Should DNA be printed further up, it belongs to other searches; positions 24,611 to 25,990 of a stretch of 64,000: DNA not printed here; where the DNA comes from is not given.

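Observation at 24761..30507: Unclassified RiPP operon: Cys-ladder (C-X3-C)n precursors with two dissimilar radical SAM/SPASM enzymes and an ABC-2 exporter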

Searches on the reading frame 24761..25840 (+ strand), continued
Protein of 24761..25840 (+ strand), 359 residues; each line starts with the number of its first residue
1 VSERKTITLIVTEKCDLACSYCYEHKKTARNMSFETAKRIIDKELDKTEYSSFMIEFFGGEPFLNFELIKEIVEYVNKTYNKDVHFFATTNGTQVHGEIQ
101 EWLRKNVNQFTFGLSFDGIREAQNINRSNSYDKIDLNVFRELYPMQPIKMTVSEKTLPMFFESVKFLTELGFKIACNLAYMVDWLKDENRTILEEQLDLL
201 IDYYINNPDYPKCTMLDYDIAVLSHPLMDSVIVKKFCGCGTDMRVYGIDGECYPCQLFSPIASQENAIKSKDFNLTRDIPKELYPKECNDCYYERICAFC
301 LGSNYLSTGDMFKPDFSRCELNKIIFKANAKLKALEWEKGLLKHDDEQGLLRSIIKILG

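Call 86: search_solved_structures(query=window:24761-25840:+, max_evalue=1e-10, show_alignments=1)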
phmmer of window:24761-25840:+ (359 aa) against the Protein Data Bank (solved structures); distinct sequences matched with E-value up to 1e-10: 1.
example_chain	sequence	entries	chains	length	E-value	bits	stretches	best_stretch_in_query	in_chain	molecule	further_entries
5wgg_A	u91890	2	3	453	9.8e-19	70.9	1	5-324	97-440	Radical SAM domain protein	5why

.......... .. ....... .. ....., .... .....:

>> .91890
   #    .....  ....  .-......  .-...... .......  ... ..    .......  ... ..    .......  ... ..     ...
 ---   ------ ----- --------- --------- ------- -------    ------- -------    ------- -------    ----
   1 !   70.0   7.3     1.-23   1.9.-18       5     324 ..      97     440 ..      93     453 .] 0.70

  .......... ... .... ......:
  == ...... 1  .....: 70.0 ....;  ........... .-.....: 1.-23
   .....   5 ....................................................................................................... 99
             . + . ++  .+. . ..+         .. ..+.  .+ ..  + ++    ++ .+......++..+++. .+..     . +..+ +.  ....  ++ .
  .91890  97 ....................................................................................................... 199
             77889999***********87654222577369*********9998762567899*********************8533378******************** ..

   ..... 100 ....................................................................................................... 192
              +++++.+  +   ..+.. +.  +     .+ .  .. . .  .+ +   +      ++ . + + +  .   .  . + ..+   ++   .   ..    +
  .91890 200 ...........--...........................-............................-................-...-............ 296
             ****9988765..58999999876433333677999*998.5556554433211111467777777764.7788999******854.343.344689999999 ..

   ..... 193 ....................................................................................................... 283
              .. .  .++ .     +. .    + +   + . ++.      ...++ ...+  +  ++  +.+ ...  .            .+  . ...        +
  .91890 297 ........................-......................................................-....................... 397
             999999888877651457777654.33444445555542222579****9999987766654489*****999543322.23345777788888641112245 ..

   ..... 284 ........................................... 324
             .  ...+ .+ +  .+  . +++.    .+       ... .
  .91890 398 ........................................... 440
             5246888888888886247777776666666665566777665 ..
